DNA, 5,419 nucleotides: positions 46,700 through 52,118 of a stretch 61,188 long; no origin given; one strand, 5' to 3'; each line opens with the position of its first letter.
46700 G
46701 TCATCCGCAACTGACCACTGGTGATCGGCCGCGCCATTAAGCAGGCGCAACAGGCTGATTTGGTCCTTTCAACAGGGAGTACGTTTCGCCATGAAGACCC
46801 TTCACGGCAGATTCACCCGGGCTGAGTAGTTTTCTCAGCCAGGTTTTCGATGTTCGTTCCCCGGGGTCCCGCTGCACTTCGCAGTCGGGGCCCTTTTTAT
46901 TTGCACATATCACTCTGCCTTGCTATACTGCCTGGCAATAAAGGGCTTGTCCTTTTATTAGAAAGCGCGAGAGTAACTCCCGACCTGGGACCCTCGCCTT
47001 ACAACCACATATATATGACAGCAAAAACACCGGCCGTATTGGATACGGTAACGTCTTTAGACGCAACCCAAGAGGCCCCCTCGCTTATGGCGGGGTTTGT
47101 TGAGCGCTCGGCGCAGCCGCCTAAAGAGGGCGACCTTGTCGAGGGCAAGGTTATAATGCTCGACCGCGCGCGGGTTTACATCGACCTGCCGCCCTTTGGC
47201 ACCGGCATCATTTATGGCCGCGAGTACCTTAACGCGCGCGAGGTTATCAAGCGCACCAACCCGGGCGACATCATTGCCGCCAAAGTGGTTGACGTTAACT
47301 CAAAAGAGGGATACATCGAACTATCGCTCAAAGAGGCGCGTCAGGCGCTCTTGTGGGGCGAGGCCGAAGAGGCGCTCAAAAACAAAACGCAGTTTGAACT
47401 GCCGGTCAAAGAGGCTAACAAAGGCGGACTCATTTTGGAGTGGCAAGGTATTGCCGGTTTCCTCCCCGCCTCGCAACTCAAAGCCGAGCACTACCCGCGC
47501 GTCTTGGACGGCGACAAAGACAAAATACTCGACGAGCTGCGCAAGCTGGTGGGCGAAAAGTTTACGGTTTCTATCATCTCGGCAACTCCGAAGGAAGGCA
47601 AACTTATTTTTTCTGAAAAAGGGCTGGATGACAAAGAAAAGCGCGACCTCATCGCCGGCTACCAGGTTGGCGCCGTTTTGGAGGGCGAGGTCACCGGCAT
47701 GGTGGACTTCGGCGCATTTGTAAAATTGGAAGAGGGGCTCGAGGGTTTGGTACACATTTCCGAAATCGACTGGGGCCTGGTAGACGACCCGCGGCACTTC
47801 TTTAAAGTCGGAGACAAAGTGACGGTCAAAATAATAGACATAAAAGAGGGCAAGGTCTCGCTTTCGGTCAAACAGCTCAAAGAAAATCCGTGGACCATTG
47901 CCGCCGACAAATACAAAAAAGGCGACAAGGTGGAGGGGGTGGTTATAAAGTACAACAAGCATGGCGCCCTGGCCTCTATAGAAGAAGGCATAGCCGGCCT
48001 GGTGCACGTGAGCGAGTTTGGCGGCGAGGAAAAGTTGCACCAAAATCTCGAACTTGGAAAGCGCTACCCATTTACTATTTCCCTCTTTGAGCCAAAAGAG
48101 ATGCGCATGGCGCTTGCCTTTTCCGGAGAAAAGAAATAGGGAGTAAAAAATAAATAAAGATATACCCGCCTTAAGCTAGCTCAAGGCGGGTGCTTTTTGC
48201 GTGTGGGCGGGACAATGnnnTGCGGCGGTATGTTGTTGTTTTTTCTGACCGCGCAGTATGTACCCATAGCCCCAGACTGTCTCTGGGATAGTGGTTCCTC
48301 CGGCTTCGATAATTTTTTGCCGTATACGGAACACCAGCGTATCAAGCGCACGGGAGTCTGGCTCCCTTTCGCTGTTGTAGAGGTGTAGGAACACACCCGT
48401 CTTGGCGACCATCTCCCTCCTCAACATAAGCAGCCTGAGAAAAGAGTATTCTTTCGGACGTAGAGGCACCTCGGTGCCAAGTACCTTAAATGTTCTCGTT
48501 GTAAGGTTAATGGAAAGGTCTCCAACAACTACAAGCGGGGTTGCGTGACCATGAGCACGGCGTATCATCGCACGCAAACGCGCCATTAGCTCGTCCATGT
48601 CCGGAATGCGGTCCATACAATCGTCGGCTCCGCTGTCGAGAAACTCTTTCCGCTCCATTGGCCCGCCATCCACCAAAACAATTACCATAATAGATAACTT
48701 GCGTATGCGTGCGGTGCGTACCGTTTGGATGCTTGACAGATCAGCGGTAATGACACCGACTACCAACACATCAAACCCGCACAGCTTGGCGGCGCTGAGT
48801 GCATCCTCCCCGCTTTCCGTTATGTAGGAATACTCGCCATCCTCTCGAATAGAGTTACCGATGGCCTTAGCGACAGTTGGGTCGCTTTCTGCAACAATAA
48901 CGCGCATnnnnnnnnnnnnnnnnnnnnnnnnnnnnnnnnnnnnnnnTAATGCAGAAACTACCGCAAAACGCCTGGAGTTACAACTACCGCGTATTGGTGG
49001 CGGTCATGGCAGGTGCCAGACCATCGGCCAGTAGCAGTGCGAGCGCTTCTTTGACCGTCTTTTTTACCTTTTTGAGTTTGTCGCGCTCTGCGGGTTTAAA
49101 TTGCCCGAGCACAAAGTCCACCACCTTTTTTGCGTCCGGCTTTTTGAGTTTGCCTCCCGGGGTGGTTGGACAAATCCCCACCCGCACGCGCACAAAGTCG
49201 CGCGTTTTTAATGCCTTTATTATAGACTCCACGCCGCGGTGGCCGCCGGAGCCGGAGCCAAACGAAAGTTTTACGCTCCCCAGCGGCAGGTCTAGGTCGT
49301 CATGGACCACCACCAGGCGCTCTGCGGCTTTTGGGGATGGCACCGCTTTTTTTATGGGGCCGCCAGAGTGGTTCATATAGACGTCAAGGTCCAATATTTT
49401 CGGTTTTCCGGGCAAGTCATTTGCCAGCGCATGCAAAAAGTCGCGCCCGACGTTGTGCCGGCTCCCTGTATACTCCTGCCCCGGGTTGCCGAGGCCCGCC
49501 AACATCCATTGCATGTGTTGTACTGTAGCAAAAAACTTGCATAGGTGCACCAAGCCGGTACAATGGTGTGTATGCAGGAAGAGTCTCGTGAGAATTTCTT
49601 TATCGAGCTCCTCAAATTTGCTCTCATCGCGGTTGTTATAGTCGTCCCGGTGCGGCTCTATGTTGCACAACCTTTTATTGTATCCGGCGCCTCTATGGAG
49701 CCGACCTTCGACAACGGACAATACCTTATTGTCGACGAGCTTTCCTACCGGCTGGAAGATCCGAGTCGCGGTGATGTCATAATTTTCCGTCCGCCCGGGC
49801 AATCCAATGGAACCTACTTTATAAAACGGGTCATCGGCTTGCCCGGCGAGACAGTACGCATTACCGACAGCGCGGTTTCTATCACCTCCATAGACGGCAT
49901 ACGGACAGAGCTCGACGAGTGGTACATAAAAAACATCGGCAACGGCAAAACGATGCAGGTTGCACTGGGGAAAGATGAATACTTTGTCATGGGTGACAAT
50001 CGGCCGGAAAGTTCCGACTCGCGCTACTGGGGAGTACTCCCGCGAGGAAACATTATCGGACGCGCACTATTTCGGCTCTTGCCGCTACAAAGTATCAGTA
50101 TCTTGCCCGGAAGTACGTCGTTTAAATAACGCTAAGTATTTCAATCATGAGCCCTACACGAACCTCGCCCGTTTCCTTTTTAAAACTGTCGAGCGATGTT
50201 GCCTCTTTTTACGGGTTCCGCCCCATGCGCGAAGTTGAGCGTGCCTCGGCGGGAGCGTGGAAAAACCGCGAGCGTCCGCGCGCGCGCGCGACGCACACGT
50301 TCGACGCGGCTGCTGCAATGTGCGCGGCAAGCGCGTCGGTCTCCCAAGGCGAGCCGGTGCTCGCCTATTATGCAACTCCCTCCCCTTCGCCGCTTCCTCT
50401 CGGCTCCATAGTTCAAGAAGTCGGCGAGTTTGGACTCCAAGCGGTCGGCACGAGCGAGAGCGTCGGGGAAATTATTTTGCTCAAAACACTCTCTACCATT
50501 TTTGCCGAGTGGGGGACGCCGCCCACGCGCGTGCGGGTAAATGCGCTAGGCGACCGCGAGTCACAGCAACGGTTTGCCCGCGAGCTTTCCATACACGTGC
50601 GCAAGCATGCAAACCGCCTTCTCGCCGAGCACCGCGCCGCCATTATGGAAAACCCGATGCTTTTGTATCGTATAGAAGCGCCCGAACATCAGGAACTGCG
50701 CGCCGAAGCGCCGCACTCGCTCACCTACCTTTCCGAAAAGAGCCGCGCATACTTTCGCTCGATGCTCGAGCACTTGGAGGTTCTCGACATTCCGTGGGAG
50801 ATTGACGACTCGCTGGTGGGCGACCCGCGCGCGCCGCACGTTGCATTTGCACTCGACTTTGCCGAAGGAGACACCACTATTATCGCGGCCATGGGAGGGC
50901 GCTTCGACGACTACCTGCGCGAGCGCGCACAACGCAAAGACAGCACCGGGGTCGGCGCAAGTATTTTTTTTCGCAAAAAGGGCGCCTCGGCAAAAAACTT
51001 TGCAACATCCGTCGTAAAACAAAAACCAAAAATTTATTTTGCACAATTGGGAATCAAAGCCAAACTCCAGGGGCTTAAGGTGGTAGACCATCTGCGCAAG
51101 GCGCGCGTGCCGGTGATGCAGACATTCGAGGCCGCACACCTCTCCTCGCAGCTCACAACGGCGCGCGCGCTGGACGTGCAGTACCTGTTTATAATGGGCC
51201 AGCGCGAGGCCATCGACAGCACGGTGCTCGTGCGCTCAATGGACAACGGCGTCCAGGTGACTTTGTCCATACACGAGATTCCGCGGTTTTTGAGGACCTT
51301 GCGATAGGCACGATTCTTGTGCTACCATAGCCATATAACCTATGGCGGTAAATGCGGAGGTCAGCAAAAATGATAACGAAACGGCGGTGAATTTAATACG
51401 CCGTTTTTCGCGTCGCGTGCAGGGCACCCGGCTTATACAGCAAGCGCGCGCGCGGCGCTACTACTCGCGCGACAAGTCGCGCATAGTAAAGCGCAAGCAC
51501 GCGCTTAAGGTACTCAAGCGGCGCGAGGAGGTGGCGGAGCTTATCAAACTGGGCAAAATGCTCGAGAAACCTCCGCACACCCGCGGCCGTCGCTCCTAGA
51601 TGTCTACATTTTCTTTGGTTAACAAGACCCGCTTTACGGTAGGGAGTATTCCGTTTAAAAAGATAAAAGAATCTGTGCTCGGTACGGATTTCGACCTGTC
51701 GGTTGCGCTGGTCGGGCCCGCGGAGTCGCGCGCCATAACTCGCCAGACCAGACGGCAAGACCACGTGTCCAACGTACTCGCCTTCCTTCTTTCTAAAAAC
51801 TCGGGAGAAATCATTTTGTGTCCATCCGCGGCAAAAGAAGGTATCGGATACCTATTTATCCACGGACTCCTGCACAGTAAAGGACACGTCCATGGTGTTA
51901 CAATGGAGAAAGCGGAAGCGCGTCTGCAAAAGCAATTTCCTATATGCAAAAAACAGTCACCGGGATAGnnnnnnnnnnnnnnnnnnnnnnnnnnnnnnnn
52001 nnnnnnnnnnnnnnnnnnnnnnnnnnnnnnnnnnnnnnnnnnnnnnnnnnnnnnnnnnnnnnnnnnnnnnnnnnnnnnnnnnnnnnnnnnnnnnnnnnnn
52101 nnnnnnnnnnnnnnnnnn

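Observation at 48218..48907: Orphan CtrA-like regulator that cannot be phosphorylated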

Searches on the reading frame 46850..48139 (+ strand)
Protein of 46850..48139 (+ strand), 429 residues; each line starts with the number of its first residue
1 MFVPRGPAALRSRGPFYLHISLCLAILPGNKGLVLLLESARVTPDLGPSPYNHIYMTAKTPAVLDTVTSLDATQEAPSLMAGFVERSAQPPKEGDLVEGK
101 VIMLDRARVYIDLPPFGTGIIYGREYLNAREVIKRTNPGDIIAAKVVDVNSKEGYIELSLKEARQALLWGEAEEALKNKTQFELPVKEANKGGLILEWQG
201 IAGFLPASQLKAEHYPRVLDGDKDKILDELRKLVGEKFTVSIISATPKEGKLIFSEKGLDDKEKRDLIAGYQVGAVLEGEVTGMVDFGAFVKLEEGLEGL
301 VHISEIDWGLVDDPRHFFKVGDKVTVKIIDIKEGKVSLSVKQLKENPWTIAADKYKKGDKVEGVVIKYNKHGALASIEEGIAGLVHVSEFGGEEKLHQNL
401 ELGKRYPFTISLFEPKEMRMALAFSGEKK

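Call 15: search_protein_families(library=pfam, proteins=[window:46850-48139:+], max_evalue=0.001)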
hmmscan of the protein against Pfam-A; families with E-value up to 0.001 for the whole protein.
window:46850-48139:+ (429 aa): 2 families
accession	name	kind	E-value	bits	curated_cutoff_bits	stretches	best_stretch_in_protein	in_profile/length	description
PF00575.29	S1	-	2.1e-37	127.8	22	3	272-341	3-74/74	S1 RNA binding domain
PF23459.1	S1_RRP5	-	2.1e-08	35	27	0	355-391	1-37/72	RRP5 S1 domain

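Call 50: find_related_loci(query=A3, collection=genome_contigs, flank=4000)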
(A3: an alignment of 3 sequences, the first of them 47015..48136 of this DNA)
Query A3 (374 aa) in genome_contigs; peptide patterns used: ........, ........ (x = any residue, [..] = any of these).
599 stretches matched a pattern (row limit reached: there are more); 573 encode a relative of the query (tblastn E <= 1e-3); the best 80 are kept; 80 distinct loci.
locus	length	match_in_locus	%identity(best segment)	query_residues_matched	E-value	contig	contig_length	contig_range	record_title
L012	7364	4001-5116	81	1-372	0e+0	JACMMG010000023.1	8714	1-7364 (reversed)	MAG: Candidatus Parcubacteria bacterium isolate ES-bin-7 ES-bin-7-contig-k141_4699539, whole genome shotgun sequence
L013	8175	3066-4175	80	2-374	0e+0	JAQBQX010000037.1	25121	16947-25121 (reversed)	MAG: Candidatus Adlerbacteria bacterium isolate RYN_384 scaffold_4284776, whole genome shotgun sequence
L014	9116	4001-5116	81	1-374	0e+0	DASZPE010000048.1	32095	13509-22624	MAG TPA_asm: Candidatus Paceibacterota bacterium isolate SMAG_U5963 k141_782374, whole genome shotgun sequence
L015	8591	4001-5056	85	23-374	0e+0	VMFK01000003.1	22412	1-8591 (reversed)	MAG: Parcubacteria group bacterium Gr01-1014_56 G01um101456_scaffold_666, whole genome shotgun sequence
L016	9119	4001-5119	80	1-374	0e+0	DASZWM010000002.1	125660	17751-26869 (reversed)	MAG TPA_asm: Candidatus Paceibacterota bacterium isolate SMAG_U6157 k141_352801, whole genome shotgun sequence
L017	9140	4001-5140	79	1-374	0e+0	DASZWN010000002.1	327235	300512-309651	MAG TPA_asm: Candidatus Paceibacterota bacterium isolate SMAG_U6158 k141_358405, whole genome shotgun sequence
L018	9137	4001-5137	78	1-374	0e+0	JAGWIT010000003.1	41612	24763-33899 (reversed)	MAG: Patescibacteria group bacterium isolate REEB120 contig-150_906, whole genome shotgun sequence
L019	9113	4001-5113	80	3-374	0e+0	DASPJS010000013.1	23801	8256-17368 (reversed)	MAG TPA_asm: Candidatus Paceibacterota bacterium isolate SMAG_U12016 k141_155965, whole genome shotgun sequence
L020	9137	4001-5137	79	1-373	0e+0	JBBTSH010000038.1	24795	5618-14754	MAG: Patescibacteria group bacterium isolate H43-bin068_1 H43_bin068_1_000000000038, whole genome shotgun sequence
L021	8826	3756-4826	82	18-374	0e+0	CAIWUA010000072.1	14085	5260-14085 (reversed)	Candidatus Adlerbacteria bacterium isolate T7_bin-136 genome assembly, contig: bin-136:72/74, whole genome shotgun seque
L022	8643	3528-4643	79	1-374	0e+0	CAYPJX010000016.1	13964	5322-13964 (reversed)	MAG TPA_asm: uncultured Candidatus Saccharibacteria bacterium isolate SRP286056_co2_22 genome assembly, contig: NODE_709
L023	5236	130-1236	80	1-372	0e+0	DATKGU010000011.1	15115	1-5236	MAG TPA_asm: Candidatus Paceibacterota bacterium isolate SMAG_U14559 k141_53667, whole genome shotgun sequence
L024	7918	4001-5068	82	20-374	0e+0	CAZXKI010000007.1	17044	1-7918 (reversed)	MAG TPA_asm: uncultured Candidatus Saccharibacteria bacterium isolate SRP292972_co1_114 genome assembly, contig: NODE_14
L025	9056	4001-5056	81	23-374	0e+0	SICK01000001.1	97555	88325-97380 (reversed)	MAG: Candidatus Kaiserbacteria bacterium isolate Baikal-deep-G203 BACOMB-C563, whole genome shotgun sequence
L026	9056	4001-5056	83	23-374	0e+0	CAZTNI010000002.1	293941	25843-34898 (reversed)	MAG TPA_asm: uncultured Candidatus Saccharibacteria bacterium isolate SRP292972_co1_97 genome assembly, contig: NODE_52_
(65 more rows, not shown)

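Call 86: find_homologous_proteins(query=L015:5134-5865:-, max_evalue=1e-20)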
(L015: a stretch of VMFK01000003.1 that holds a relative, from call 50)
Query L015:5134-5865:- (244 aa): 7444 proteins with E <= 1e-20 among 8000 candidates; the best 120 are listed.
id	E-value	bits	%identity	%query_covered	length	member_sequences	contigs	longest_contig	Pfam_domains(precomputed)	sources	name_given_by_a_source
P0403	1.2e-153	527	100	100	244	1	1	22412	PF00486.35,PF00072.31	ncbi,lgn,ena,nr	ncbi:MAG: winged helix family two component transcriptional regulator [Parcubacteria group bacterium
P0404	5.9e-98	345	59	82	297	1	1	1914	PF00486.35,PF00072.31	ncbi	-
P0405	1.0e-84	302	51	96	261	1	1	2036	PF00486.35,PF00072.31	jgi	-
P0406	3.6e-81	290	48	93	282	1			PF00486.35,PF00072.31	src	-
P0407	6.6e-79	283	57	93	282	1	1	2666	PF00486.35,PF00072.31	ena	-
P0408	3.8e-77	277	59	95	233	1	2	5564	PF00486.35,PF00072.31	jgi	jgi:two-component system cell cycle response regulator CtrA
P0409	4.5e-77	277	59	98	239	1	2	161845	PF00486.35,PF00072.31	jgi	jgi:two-component system cell cycle response regulator CtrA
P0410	6.5e-77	276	58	94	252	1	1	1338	PF00486.35,PF00072.31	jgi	-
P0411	7.1e-77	276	58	96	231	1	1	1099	PF00486.35,PF00072.31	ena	-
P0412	1.0e-76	275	59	93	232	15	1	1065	PF00486.35,PF00072.31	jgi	-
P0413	1.4e-76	275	59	94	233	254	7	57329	PF00486.35,PF00072.31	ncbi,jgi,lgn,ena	jgi:two-component system cell cycle response regulator CtrA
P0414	1.4e-76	275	59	93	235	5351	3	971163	PF00486.35,PF00072.31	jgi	jgi:two-component system cell cycle response regulator CtrA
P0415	1.6e-76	275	57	97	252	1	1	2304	PF00486.35,PF00072.31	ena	-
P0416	1.6e-76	275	59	94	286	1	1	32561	PF00486.35,PF00072.31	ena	-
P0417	1.8e-76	275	57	96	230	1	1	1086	PF00486.35,PF00072.31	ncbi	-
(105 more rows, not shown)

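Call 91: find_encoding_contigs(protein=P0404, flank=3000, max_places=2)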
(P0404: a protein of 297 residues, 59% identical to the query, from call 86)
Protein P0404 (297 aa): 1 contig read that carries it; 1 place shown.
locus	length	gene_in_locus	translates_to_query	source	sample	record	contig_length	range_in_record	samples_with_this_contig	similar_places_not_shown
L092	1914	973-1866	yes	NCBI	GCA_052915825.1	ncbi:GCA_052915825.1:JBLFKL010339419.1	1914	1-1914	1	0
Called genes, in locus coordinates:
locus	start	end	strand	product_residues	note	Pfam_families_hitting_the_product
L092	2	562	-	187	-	?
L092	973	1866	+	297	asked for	PF00072:Response_reg, PF00486:Trans_reg_C, PF00072:Response_reg (weak)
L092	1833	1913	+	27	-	?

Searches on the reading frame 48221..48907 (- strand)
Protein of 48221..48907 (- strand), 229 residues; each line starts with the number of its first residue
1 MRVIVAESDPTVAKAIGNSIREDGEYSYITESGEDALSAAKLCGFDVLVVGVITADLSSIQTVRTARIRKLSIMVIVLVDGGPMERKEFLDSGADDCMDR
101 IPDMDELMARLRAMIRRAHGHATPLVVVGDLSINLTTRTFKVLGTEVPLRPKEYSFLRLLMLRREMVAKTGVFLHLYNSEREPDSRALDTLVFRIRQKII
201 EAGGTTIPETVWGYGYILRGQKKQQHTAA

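Call 4: search_protein_families(library=pfam, proteins=[window:48221-48907:-], max_evalue=1)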
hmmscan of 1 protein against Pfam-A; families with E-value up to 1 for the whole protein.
window:48221-48907:- (229 aa): 2 families
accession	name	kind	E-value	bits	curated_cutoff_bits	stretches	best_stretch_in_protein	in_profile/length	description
PF00486.34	Trans_reg_C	-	6.3e-11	42.6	26.2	1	144-218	1-77/77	Transcriptional regulatory protein, C terminal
PF00072.30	Response_reg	-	0.0002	21.9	30.2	1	3-111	1-110/111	Response regulator receiver domain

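Call 5: search_protein_families(library=ncbifam, proteins=[window:48221-48907:-], max_evalue=1)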
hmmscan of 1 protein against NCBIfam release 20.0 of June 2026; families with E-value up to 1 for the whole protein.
window:48221-48907:- (229 aa): 41 families (the best 25 are shown)
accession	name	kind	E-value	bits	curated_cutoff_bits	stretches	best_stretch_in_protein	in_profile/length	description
NF045991.1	RespRegCtrARhodob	equivalog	9.2e-45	153.1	350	1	1-219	1-222/224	response regulator transcription factor CtrA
NF007928.2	PRK10643.1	equivalog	1.3e-23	83.8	330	1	1-218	1-216/216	two-component system response regulator PmrA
NF041734.1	resp_reg_RppA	equivalog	1.4e-22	80.2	250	1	1-218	1-227/229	two-component system response regulator RppA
TIGR01387.1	cztR_silR_copR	subfamily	1.6e-21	77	279.2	1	3-218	1-218/218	heavy metal response regulator transcription factor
NF008078.0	PRK10816.1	equivalog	4.2e-21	75.5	336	1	1-217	1-219/223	two-component system response regulator PhoP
NF012023.0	PRK15479.1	equivalog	2.4e-20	73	337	1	1-223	1-222/224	transcriptional regulator TctD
TIGR02154.1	PhoB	equivalog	3e-20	72.5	296.2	1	2-218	4-225/226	phosphate regulon transcriptional regulator PhoB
NF040689.1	MtrAB_MtrA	equivalog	8.7e-20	71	300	1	3-216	1-216/219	MtrAB system response regulator MtrA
NF041733.1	resp_reg_CseB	equivalog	2.4e-19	69.6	350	1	2-219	2-227/228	two-component system response regulator CseB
NF045914.1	RespRegNblR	equivalog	4.8e-18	65.6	300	1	3-219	9-226/228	response regulator transcription factor NblR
NF053854.1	RespRegPhoBBctds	equivalog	1.2e-17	64.1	270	1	4-218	2-224/225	two-component system response regulator PhoB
NF007346.1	PRK09836.1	equivalog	4e-17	62.8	420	1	1-219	1-222/227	copper/silver response regulator transcription factor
NF007663.1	PRK10336.1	equivalog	1.1e-16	61.2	345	1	1-218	1-216/219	quorum sensing response regulator transcription factor QseB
NF045944.1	ResRegRpaBCyano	equivalog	1.5e-15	57.2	330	1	5-218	2-227/229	response regulator transcription factor RpaB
NF008296.0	PRK11083.1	equivalog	3.9e-15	55.9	273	1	2-219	5-226/228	two-component system response regulator CreB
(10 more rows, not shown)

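Call 6: search_solved_structures(query=window:48221-48907:-, max_evalue=0.001, show_alignments=3)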
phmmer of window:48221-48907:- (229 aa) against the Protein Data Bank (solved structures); distinct sequences matched with E-value up to 0.001: 70 (the best 60 are shown).
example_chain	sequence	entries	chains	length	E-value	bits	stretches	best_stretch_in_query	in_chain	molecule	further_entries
4s04_A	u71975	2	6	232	1.6e-19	73.8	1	1-226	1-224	DNA-binding transcriptional regulator BasR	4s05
8jo2_H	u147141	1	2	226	1.6e-19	73.8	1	1-226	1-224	DNA-binding transcriptional regulator BasR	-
1kgs_A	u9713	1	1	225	1.6e-17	67.3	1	2-220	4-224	DNA BINDING RESPONSE REGULATOR D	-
1ys6_A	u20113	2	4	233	1.1e-15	61.3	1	2-221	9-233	Transcriptional regulatory protein prrA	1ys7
4qpj_C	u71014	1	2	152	3.7e-13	53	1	1-117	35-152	Cell cycle response regulator CtrA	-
9ji3_J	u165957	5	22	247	5.7e-13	52.4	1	2-220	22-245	DNA-binding response regulator | Possible two component system response transcriptional positive regulator PhoP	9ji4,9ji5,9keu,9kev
3r0j_A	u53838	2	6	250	6e-13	52.3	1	2-220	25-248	POSSIBLE TWO COMPONENT SYSTEM RESPONSE TRANSCRIPTIONAL POSITIVE REGULATOR PHOP | Response regulator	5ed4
2gwr_A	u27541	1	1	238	1.1e-12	51.5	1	2-217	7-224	DNA-binding response regulator mtrA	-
2oqr_A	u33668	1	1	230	1.6e-12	50.9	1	3-220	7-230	Sensory transduction protein regX3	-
1p2f_A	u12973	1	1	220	2e-11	47.4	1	2-221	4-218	Response Regulator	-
3q9s_A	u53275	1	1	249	1e-09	41.8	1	2-213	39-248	DNA-binding response regulator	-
4kny_A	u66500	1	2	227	1.1e-09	41.7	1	3-201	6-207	KDP operon transcriptional regulatory protein KdpE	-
6lgq_D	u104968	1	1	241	1.3e-09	41.4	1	3-200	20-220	DNA-binding response regulator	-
4kfc_A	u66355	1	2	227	1.5e-09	41.2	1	3-198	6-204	KDP operon transcriptional regulatory protein KdpE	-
7lz9_A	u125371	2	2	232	1.6e-09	41.2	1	1-217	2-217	Putative two-component system response regulator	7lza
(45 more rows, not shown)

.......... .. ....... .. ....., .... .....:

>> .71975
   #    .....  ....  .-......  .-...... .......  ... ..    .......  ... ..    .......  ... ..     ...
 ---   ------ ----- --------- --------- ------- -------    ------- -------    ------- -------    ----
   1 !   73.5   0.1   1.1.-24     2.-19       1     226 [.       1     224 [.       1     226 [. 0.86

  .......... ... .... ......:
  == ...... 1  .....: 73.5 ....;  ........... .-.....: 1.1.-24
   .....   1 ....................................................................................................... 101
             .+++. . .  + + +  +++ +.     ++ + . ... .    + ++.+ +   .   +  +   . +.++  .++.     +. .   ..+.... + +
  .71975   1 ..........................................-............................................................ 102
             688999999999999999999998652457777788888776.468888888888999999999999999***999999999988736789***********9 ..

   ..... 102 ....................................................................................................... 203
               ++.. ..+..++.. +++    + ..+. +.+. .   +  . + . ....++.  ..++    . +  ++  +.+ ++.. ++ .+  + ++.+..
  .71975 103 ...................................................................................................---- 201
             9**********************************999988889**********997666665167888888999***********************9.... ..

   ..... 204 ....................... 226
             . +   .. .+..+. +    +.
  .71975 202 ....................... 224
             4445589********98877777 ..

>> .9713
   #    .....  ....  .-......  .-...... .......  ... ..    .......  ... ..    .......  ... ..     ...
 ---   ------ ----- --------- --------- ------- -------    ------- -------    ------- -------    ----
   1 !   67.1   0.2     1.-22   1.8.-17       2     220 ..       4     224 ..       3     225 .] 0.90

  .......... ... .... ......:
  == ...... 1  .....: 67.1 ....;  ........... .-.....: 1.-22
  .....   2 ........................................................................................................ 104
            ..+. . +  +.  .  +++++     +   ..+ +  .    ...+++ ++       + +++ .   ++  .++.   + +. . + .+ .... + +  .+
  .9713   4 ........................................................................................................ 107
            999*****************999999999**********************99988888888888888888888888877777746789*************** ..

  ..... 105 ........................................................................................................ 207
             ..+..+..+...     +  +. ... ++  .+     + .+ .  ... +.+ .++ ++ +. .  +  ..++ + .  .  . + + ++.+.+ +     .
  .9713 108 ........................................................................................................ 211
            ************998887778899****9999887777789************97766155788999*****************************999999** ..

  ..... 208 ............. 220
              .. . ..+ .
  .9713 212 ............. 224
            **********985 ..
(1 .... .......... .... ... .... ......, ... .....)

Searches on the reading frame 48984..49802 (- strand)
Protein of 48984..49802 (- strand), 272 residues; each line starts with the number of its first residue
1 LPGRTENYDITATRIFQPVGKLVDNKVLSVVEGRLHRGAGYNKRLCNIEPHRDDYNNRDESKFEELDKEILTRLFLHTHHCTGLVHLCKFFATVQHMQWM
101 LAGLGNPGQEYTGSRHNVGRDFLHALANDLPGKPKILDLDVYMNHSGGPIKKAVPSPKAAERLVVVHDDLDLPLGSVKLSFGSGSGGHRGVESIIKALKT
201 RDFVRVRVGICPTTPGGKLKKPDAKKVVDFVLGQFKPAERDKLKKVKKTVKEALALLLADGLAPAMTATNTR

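Call 15: search_protein_families(library=pfam, proteins=[window:48984-49802:-], max_evalue=0.001)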
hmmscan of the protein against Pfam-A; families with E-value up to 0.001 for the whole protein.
window:48984-49802:- (272 aa): 1 family
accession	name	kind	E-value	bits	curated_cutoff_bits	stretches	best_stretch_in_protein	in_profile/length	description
PF01195.25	Pept_tRNA_hydro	-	1.7e-40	139.2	27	1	100-270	1-183/183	Peptidyl-tRNA hydrolase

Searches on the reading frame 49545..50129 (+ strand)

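Call 15: search_protein_families(library=pfam, proteins=[window:49545-50129:+], max_evalue=0.001)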
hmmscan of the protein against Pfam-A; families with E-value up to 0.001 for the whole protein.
window:49545-50129:+ (194 aa): 2 families
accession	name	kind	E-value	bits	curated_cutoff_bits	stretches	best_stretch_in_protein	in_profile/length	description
PF10502.14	Peptidase_S26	-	1.1e-43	149.5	22.9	1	20-178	2-167/168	Signal peptidase, peptidase S26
PF00717.28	Peptidase_S24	-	0.0002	21.5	23.3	1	46-105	40-90/116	Peptidase S24-like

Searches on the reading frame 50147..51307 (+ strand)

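Call 15: search_protein_families(library=pfam, proteins=[window:50147-51307:+], max_evalue=0.001)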
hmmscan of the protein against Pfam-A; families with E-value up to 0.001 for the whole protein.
window:50147-51307:+ (386 aa): 1 family
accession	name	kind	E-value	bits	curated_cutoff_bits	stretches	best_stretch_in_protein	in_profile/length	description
PF03129.25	HGTP_anticodon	-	7.6e-07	29.6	21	1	307-384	16-93/94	Anticodon binding domain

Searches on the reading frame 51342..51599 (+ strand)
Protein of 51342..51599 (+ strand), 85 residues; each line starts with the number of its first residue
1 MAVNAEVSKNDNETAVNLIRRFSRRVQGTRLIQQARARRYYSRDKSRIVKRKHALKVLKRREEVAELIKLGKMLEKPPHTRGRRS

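Call 15: search_protein_families(library=pfam, proteins=[window:51342-51599:+], max_evalue=0.001)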
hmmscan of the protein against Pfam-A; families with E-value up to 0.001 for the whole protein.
window:51342-51599:+ (85 aa): 1 family
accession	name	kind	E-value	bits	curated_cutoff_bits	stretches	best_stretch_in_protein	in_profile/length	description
PF01165.25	Ribosomal_S21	-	0.00096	19.3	27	0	10-51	5-45/55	Ribosomal protein S21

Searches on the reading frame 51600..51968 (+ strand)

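Call 15: search_protein_families(library=pfam, proteins=[window:51600-51968:+], max_evalue=0.001)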
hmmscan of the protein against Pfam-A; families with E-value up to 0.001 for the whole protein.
window:51600-51968:+ (122 aa): 1 family
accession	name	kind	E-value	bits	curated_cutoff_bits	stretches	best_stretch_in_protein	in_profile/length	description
PF02130.23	YbeY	-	1.1e-09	38.6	25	1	25-106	22-117/129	Endoribonuclease YbeY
